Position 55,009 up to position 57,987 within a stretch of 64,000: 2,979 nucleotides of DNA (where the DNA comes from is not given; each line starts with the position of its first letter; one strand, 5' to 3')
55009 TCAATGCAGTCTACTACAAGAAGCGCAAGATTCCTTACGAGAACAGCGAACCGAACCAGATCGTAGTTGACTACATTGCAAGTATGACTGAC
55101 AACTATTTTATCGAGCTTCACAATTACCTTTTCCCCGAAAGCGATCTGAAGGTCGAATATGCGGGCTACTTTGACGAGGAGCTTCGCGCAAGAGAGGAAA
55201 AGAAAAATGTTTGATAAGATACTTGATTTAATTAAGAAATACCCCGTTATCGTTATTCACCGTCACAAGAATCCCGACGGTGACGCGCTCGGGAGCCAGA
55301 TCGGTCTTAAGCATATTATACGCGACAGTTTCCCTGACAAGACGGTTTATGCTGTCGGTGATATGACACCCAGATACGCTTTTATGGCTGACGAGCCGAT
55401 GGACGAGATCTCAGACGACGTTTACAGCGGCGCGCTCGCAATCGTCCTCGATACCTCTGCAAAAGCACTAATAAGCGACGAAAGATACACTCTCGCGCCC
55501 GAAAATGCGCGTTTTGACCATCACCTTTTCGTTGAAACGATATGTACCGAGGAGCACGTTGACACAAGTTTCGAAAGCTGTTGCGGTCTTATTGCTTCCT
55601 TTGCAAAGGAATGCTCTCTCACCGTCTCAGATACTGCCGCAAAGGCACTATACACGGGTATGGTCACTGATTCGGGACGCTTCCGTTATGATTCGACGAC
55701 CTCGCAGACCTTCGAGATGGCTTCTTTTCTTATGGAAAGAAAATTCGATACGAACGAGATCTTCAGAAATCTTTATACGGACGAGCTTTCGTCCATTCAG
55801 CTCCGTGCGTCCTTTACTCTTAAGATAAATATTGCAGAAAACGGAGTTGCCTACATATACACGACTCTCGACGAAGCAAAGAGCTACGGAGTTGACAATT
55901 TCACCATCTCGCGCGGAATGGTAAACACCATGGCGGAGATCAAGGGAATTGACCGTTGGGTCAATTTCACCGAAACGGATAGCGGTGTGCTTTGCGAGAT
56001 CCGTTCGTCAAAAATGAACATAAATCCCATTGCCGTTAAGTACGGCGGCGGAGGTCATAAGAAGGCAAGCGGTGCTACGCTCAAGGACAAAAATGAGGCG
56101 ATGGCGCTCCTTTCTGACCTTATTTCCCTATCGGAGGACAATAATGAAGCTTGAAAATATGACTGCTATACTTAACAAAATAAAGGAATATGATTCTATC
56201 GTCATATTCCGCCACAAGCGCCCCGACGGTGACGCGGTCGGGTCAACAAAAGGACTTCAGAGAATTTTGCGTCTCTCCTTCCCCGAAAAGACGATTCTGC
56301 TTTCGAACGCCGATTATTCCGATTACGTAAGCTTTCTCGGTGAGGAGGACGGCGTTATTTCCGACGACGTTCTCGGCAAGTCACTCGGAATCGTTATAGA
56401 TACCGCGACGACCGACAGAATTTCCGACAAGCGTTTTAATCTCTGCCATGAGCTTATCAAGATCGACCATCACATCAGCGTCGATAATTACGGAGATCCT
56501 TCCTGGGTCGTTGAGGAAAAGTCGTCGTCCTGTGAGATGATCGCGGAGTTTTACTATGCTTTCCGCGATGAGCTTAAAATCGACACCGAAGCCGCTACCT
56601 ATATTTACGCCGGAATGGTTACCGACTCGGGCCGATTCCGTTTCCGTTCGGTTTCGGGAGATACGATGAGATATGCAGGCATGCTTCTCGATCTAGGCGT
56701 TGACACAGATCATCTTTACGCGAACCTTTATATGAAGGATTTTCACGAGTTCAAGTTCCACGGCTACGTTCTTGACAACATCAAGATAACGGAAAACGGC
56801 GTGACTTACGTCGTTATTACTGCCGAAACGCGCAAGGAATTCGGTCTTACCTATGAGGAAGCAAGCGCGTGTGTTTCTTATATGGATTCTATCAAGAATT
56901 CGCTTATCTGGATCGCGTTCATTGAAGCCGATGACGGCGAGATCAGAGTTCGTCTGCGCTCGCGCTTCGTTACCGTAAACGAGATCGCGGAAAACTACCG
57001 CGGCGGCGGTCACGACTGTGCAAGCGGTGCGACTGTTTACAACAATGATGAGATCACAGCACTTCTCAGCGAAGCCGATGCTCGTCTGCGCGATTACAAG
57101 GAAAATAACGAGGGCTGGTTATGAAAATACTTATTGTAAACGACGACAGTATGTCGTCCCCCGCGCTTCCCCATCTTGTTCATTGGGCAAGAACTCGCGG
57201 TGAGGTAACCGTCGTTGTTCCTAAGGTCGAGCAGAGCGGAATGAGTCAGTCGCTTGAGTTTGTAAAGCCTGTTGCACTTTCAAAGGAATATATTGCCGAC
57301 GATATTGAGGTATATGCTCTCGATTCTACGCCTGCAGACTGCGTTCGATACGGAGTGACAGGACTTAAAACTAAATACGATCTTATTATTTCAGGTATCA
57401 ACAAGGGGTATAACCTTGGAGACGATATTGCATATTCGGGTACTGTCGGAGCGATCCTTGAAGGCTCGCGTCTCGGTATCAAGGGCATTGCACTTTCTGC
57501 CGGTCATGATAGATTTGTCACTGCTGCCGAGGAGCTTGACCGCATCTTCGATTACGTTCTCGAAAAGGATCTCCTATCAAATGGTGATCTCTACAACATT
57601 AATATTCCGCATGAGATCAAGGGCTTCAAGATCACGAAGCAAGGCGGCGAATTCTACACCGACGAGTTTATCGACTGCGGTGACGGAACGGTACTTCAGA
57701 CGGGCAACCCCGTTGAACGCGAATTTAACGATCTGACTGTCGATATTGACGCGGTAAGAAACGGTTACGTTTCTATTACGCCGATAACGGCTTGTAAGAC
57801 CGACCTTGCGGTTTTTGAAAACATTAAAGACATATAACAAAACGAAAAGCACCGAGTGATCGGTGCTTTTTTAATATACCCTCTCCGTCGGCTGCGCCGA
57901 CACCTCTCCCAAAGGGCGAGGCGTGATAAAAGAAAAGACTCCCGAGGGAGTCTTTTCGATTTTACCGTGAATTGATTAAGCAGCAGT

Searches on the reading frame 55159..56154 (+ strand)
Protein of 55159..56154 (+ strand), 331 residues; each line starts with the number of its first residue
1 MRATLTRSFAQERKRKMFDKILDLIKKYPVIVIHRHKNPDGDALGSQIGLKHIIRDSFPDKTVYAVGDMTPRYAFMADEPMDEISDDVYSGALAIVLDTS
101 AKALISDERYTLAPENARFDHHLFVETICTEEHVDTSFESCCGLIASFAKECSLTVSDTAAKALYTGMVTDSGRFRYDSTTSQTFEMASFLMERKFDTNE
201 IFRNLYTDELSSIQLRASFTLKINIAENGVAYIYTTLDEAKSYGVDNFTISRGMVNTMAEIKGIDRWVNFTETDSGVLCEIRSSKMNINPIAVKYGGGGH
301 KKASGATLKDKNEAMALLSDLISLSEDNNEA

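Call 3: search_protein_families(library=pfam, proteins=[window:55159-56154:+], max_evalue=0.01)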
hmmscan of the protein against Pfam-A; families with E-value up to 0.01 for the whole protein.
window:55159-56154:+ (331 aa): 2 families
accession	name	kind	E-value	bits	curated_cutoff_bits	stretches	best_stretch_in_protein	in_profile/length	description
PF01368.27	DHH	-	1e-11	45.6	28.1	1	31-168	2-125/125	DHH family, N-terminal domain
PF02272.25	DHHA1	-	1.5e-09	38.7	25.9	1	249-322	16-97/102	DHHA1 domain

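Call 54: search_protein_families(library=ncbifam, proteins=[window:55207-56154:+], max_evalue=0.00001)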
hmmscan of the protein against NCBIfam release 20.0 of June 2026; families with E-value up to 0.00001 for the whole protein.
window:55207-56154:+ (315 aa): 3 families
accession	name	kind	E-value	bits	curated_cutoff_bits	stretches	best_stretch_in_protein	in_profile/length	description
NF053633.1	OlncasPapPhNrnA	equivalog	1.7e-69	234.2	350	1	3-305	7-311/317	bifunctional oligoribonuclease/PAP phosphatase NrnA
NF011110.0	PRK14538.1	equivalog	5.9e-12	44.5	707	1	75-302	446-674/838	putative bifunctional signaling protein/50S ribosomal protein L9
NF041569.1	A-tRNAntase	equivalog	1.5e-08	33.4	1440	1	123-296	117-289/880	A-adding tRNA nucleotidyltransferase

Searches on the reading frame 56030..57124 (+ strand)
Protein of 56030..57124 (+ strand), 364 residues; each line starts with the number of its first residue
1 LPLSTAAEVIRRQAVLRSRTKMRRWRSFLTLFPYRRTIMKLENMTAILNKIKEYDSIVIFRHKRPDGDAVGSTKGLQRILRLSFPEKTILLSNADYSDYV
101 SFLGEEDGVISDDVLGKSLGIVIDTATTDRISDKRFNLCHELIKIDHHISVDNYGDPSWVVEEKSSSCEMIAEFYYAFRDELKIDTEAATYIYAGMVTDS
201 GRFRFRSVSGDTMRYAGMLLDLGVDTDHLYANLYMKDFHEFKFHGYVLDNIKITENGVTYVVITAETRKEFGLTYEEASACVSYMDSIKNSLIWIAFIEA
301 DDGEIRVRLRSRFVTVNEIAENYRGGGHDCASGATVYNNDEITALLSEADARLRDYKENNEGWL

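Call 3: search_protein_families(library=pfam, proteins=[window:56030-57124:+], max_evalue=0.01)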
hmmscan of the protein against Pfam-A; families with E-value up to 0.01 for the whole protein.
window:56030-57124:+ (364 aa): 2 families
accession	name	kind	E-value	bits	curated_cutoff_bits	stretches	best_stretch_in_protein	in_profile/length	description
PF01368.27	DHH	-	1.3e-14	55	28.1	1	57-196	2-125/125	DHH family, N-terminal domain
PF02272.25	DHHA1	-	7.3e-14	52.5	25.9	1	263-354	9-101/102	DHHA1 domain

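Call 54: search_protein_families(library=ncbifam, proteins=[window:56144-57124:+], max_evalue=0.00001)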
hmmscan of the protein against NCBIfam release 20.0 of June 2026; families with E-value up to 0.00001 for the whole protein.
window:56144-57124:+ (326 aa): 2 families
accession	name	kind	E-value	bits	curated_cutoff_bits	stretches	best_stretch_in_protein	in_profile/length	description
NF053633.1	OlncasPapPhNrnA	equivalog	4.1e-72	242.8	350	1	1-313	1-313/317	bifunctional oligoribonuclease/PAP phosphatase NrnA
NF011110.0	PRK14538.1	equivalog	2.8e-13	48.9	707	1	80-308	447-671/838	putative bifunctional signaling protein/50S ribosomal protein L9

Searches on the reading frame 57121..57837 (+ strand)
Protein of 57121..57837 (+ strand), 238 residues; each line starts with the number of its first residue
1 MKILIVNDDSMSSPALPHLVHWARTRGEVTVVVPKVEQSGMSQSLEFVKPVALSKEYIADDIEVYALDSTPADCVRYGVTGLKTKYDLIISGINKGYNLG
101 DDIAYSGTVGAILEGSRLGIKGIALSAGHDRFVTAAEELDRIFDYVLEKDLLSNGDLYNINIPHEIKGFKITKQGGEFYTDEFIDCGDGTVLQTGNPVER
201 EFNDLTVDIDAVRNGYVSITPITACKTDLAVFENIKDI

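Call 3: search_protein_families(library=pfam, proteins=[window:57121-57837:+], max_evalue=0.01)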
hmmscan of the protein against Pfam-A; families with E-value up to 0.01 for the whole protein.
window:57121-57837:+ (238 aa): 1 family
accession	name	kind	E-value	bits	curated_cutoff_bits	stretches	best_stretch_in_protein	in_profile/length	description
PF01975.23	SurE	-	3.7e-48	164.3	22.1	1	3-179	1-187/189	Survival protein SurE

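Call 54: search_protein_families(library=ncbifam, proteins=[window:57121-57837:+], max_evalue=0.00001)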
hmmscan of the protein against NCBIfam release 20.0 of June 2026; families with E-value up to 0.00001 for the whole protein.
window:57121-57837:+ (238 aa): 13 families
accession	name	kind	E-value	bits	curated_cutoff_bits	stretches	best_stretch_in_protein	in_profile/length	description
NF001490.0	PRK00346.1-4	equivalog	3.3e-47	160.8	233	1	1-237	1-249/254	5'/3'-nucleotidase SurE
TIGR00087.1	surE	equivalog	5.1e-47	160.4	135.1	1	1-224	1-249/252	5'/3'-nucleotidase SurE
NF001489.0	PRK00346.1-3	equivalog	2.7e-46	158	295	1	1-236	1-242/250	5'/3'-nucleotidase SurE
NF001492.0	PRK00346.2-2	equivalog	4.7e-45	153.8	271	1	1-235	4-252/261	5'/3'-nucleotidase SurE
NF010545.0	PRK13935.1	equivalog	1.3e-44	152.4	365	1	1-237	1-247/254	stationary phase survival protein SurE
NF001491.0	PRK00346.2-1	equivalog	8.1e-42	143.3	290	1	1-236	3-259/266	5'/3'-nucleotidase SurE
NF010543.0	PRK13933.1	equivalog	2.3e-40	138.8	280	1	1-237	1-249/253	stationary phase survival protein SurE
NF001488.0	PRK00346.1-1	equivalog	2.3e-40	138.5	396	1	1-231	1-236/253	5'/3'-nucleotidase SurE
NF001494.0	PRK00346.2-4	equivalog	1.3e-39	136.3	313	1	2-237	3-252/259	5'/3'-nucleotidase SurE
NF001493.0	PRK00346.2-3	equivalog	1.4e-36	126.5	230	1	1-233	5-254/269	5'/3'-nucleotidase SurE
NF010542.0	PRK13932.1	equivalog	9e-31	107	436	1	2-235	11-254/261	stationary phase survival protein SurE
NF010541.0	PRK13931.1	equivalog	1e-27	97.2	422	1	1-235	1-253/261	5'/3'-nucleotidase SurE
NF010544.0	PRK13934.1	equivalog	5.4e-25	88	325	1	1-167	1-177/266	stationary phase survival protein SurE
